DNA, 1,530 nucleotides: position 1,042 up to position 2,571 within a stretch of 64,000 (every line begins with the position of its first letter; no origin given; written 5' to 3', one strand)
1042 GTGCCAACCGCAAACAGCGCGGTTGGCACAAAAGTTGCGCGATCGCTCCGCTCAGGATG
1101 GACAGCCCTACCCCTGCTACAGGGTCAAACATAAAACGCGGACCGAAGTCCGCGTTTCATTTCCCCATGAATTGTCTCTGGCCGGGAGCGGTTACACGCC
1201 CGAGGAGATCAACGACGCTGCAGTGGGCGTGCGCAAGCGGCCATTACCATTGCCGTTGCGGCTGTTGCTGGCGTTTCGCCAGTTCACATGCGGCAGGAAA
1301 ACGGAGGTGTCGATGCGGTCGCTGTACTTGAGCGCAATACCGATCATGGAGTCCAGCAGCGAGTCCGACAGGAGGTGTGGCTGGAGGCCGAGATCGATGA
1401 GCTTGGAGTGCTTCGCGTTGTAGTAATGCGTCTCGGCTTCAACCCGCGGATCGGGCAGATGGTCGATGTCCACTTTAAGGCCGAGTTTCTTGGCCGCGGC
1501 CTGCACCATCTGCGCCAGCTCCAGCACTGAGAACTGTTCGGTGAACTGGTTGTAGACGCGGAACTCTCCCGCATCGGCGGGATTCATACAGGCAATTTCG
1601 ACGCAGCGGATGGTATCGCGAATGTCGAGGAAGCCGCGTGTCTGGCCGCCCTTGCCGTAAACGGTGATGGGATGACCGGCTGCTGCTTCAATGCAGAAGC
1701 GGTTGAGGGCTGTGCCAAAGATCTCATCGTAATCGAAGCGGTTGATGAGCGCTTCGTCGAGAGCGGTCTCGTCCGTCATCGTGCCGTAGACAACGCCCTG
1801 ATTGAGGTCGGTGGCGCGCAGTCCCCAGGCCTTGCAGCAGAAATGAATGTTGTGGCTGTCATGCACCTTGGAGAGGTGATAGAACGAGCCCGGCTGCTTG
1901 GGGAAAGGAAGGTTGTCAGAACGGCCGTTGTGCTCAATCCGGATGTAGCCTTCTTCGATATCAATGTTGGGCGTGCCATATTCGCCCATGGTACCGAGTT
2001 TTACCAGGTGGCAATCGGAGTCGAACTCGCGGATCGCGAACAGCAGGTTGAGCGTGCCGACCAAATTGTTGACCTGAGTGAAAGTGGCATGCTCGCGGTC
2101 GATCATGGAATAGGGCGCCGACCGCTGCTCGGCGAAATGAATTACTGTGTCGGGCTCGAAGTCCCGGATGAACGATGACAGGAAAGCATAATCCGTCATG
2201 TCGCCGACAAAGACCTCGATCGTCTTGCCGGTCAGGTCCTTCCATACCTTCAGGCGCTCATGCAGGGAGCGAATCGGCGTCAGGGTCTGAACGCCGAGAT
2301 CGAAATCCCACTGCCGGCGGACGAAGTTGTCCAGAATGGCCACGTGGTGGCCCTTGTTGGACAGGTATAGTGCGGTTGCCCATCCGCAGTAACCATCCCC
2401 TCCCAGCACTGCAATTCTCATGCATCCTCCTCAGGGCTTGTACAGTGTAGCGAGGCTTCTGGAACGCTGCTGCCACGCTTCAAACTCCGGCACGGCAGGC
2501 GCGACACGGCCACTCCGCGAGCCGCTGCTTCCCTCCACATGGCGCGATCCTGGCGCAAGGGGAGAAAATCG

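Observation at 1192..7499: UDP-sulfoquinovose synthase translationally coupled to an ArnT/PMT-like GT-C transferase, an AsnB-type amidotransferase and an ArnE/F-like membrane pair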

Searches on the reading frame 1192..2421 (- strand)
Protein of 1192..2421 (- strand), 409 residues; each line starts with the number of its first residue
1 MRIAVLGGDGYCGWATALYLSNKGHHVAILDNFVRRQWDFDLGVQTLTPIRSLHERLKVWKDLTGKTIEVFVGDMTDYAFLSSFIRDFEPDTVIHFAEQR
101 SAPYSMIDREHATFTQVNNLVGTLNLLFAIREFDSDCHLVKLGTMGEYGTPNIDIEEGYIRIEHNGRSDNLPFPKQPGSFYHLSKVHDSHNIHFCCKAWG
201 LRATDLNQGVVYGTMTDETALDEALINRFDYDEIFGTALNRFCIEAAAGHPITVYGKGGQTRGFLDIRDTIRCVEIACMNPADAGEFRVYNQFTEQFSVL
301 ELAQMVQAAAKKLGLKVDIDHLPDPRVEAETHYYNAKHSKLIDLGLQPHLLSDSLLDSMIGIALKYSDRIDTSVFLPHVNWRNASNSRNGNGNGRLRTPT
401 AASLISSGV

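Call 3: search_protein_families(library=pfam, proteins=[window:1192-2421:-], max_evalue=0.01)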
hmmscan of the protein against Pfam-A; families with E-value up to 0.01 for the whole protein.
window:1192-2421:- (409 aa): 3 families
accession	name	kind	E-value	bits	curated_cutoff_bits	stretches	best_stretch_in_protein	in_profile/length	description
PF01370.27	Epimerase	-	1.1e-23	84.4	20.9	1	3-291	1-238/240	NAD dependent epimerase/dehydratase family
PF16363.11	GDP_Man_Dehyd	-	4.3e-17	63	27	1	5-316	2-269/332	GDP-mannose 4,6 dehydratase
PF02719.21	Polysacc_synt_2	-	0.0018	18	20.2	0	66-131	54-116/293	Polysaccharide biosynthesis protein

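Call 4: search_protein_families(library=ncbifam, proteins=[window:1192-2421:-], max_evalue=0.01)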
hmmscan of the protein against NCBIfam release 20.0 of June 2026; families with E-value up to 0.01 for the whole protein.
window:1192-2421:- (409 aa): 12 families
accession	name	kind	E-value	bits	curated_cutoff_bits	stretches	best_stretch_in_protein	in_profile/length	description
NF041015.1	UDPsulfquin_syn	equivalog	4.5e-146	486.7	575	1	1-382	1-384/384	UDP-sulfoquinovose synthase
TIGR01181.1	dTDP_gluc_dehyt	equivalog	5.9e-14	51.9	365.1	1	63-353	46-301/321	dTDP-glucose 4,6-dehydratase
TIGR01179.1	galE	equivalog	1.9e-11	43.4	262.3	1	3-135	2-113/332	UDP-glucose 4-epimerase GalE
NF007956.0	PRK10675.1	subfamily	3.8e-11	42.7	394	1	1-135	1-116/338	UDP-glucose 4-epimerase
NF007582.0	PRK10217.1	equivalog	5.3e-08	32.3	698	1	74-279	59-241/355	dTDP-glucose 4,6-dehydratase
TIGR02622.1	CDP_4_6_dhtase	equivalog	1.6e-07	30.8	278.45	1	52-148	43-133/352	CDP-glucose 4,6-dehydratase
TIGR04180.1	EDH_00030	hypoth_equivalog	7.6e-07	28.5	475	1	62-152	45-129/297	NAD-dependent 4,6-dehydratase LegB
NF007490.0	PRK10084.1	subfamily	1.3e-05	24.3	649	1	73-276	57-245/361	dTDP-glucose 4,6-dehydratase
TIGR01472.1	gmd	equivalog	2.4e-05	23.7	415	1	66-136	54-121/342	GDP-mannose 4,6-dehydratase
TIGR02197.1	heptose_epim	equivalog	0.00013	21.3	274.6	0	255-343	207-292/316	ADP-glyceromanno-heptose 6-epimerase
TIGR03466.1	HpnA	hypoth_equivalog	0.004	16.1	367.65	0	50-132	27-102/327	hopanoid-associated sugar epimerase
NF008872.0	PRK11908.1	equivalog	0.0043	16.1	294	1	241-313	200-274/349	bifunctional UDP-4-keto-pentose/UDP-xylose synthase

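Call 20: find_related_loci(query=window:1192-2421:-, collection=genome_contigs, flank=10000)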
Query window:1192-2421:- (409 aa) in genome_contigs; peptide patterns used: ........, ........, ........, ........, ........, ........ (x = any residue, [..] = any of these).
599 stretches matched a pattern (row limit reached: there are more); 586 encode a relative of the query (tblastn E <= 1e-3); the best 80 are kept; 80 distinct loci.
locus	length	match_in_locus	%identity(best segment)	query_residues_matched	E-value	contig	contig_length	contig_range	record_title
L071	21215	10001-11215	93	1-409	0e+0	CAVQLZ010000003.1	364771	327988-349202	MAG: uncultured Acidobacteriaceae bacterium isolate MFD04463.bin.1.282 genome assembly, contig: contig_20956, whole geno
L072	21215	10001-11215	93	1-409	0e+0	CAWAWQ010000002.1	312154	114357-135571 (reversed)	MAG: uncultured Acidobacteriaceae bacterium isolate MFD05502.bin.1.151 genome assembly, contig: contig_30406, whole geno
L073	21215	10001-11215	92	1-409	0e+0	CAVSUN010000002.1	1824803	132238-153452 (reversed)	MAG: uncultured Acidobacteriaceae bacterium isolate MFD02579.bin.1.77 genome assembly, contig: contig_12936, whole genom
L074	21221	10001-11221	90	1-409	0e+0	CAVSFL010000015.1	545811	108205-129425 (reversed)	MAG: uncultured Acidobacteriaceae bacterium isolate MFD01828.bin.1.14 genome assembly, contig: contig_5990, whole genome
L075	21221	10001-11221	89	1-409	0e+0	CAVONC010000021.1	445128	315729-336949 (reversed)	MAG: uncultured Acidobacteriaceae bacterium isolate MFD00008.bin.1.221 genome assembly, contig: contig_58091, whole geno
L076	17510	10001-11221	90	1-409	0e+0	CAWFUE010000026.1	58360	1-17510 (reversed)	MAG: uncultured Acidobacteriaceae bacterium isolate MFD09567.bin.2.12 genome assembly, contig: contig_115163, whole geno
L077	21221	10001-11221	89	1-409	0e+0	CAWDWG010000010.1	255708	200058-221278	MAG: uncultured Acidobacteriaceae bacterium isolate MFD05705.bin.1.45 genome assembly, contig: contig_83136, whole genom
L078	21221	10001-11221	90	1-409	0e+0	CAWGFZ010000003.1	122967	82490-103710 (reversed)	MAG: uncultured Acidobacteriaceae bacterium isolate MFD03044.bin.1.111 genome assembly, contig: contig_14903, whole geno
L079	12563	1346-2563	90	1-409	0e+0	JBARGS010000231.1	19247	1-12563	MAG: Candidatus Korobacteraceae bacterium isolate MFD06391_ilm_asm_bin32 k127_73674, whole genome shotgun sequence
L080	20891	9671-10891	89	1-409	0e+0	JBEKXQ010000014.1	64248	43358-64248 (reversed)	MAG: Candidatus Korobacteraceae bacterium isolate SPRUCE 655 SPRUCE_655_14, whole genome shotgun sequence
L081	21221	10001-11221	88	1-409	0e+0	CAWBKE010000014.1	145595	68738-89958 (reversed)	MAG: uncultured Acidobacteriaceae bacterium isolate MFD03044.bin.1.102 genome assembly, contig: contig_35511, whole geno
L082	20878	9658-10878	88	1-409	0e+0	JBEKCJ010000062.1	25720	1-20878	MAG: Candidatus Korobacteraceae bacterium isolate SPRUCE 157 SPRUCE_157_62, whole genome shotgun sequence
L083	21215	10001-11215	84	1-409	0e+0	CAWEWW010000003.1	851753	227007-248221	MAG: uncultured Acidobacteriaceae bacterium isolate MFD05512.bin.1.252 genome assembly, contig: contig_16555, whole geno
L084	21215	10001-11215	83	1-409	0e+0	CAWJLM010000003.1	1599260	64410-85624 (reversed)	MAG: uncultured Acidobacteriaceae bacterium isolate MFD02472.bin.1.12 genome assembly, contig: contig_14149, whole genom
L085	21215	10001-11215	83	1-409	0e+0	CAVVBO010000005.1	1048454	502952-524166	MAG: uncultured Acidobacteriaceae bacterium isolate MFD02671.bin.2.9 genome assembly, contig: contig_35140, whole genome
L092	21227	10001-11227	77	1-408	0e+0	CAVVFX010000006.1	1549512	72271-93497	MAG: Terriglobia bacterium isolate MFD01716.bin.2.1 genome assembly, contig: contig_13812, whole genome shotgun sequence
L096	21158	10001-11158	80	1-386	0e+0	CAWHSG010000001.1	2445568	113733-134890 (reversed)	MAG: uncultured Acidobacteriota bacterium isolate MFD03399.bin.2.118 genome assembly, contig: contig_11400, whole genome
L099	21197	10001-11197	76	1-407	0e+0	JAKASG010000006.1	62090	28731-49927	MAG: Acidobacteria bacterium isolate YP1.bin34 NODE_450_length_62090_cov_7.335797, whole genome shotgun sequence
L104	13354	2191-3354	78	1-388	0e+0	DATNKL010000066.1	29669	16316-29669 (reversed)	MAG TPA_asm: Candidatus Acidiferrales bacterium isolate SMAG_U11424 k141_387852, whole genome shotgun sequence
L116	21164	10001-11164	81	1-388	0e+0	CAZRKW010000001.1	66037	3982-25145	MAG TPA_asm: uncultured Acidobacteriaceae bacterium isolate binchicken_co54_479 genome assembly, contig: NODE_685_length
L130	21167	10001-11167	77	1-389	0e+0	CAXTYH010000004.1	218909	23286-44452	MAG TPA_asm: uncultured Bryobacteraceae bacterium isolate public_SRR2387885_metawrap_bin.1 genome assembly, contig: publ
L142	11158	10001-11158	78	1-386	0e+0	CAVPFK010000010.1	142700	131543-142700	MAG: uncultured Acidobacteriota bacterium isolate MFD10071.bin.1.63 genome assembly, contig: contig_39976, whole genome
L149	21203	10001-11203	75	1-403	0e+0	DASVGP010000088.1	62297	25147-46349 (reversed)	MAG TPA_asm: Bryobacteraceae bacterium isolate SMAG_U2118 k141_797161, whole genome shotgun sequence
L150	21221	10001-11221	76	1-407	0e+0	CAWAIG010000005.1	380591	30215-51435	MAG: uncultured Acidobacteriota bacterium isolate MFD03346.bin.2.107 genome assembly, contig: contig_24086, whole genome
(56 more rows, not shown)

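Call 25: search_solved_structures(query=window:1192-2421:-, show_alignments=2, max_evalue=1e-10)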
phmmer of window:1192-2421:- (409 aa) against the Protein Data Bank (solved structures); distinct sequences matched with E-value up to 1e-10: 3.
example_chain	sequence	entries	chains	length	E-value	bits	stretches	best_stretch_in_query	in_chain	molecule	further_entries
1qrr_A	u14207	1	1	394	7.7e-190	634.5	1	2-383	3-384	sulfolipid biosynthesis (SQD1) PROTEIN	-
1i24_A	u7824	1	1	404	8.9e-190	634.3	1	2-383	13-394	SULFOLIPID BIOSYNTHESIS PROTEIN SQD1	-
1i2b_A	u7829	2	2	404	4.4e-189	632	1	2-383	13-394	SULFOLIPID BIOSYNTHESIS PROTEIN SQD1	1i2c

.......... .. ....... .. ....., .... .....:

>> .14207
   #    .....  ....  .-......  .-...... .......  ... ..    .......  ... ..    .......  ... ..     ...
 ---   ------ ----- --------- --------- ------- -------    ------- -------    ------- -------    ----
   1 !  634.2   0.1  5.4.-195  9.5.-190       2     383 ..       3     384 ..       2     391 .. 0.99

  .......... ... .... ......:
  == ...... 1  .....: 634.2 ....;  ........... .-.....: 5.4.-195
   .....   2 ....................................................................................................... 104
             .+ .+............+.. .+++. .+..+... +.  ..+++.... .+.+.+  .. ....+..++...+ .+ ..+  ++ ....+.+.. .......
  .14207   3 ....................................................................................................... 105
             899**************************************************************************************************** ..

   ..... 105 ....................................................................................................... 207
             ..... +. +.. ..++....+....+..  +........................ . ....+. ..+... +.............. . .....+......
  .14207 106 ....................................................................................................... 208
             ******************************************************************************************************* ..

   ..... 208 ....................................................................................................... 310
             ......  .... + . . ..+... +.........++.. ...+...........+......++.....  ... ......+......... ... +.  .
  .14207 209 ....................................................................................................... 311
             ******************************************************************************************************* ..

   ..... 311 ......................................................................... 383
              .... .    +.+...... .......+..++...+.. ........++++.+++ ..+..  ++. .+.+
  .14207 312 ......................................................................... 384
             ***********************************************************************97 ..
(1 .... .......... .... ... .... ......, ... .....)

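Call 41: find_encoding_contigs(protein=window:1192-2421:-, flank=10000, max_places=4)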
Protein window:1192-2421:- (409 aa): 4 contigs read that carry it; 4 places shown.
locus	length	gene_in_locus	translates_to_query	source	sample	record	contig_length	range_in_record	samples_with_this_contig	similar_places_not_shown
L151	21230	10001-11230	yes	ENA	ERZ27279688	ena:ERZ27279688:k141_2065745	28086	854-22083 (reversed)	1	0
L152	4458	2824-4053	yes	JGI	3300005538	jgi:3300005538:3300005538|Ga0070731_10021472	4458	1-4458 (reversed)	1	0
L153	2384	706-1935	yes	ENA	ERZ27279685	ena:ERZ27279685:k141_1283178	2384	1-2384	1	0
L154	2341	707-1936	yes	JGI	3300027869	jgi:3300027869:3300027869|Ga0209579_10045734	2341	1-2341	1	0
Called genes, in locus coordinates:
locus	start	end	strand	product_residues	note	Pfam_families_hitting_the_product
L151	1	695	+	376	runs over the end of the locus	-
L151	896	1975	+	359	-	-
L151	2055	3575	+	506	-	PF02446:Glyco_hydro_77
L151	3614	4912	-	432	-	PF12704:MacB_PCD, PF02687:FtsX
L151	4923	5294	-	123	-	PF00892:EamA (weak)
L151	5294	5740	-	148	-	-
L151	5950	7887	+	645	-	PF13522:GATase_6, PF13537:GATase_7, PF00733:Asn_synthase, PF06508:QueC (faint)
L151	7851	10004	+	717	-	PF13231:PMT_2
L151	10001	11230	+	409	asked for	PF01370:Epimerase, PF16363:GDP_Man_Dehyd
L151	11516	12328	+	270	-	PF13714:PEP_mutase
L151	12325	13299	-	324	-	PF01757:Acyl_transf_3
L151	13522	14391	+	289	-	-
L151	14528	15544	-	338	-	PF01636:APH (faint)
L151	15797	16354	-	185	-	PF01844:HNH, PF13395:HNH_4, PF14279:HNH_5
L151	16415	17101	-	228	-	PF00156:Pribosyltran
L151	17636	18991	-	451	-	-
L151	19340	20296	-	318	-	PF02517:Rce1-like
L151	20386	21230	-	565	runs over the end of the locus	?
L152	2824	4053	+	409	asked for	PF01370:Epimerase, PF16363:GDP_Man_Dehyd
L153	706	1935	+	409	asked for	PF01370:Epimerase, PF16363:GDP_Man_Dehyd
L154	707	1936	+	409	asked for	PF01370:Epimerase, PF16363:GDP_Man_Dehyd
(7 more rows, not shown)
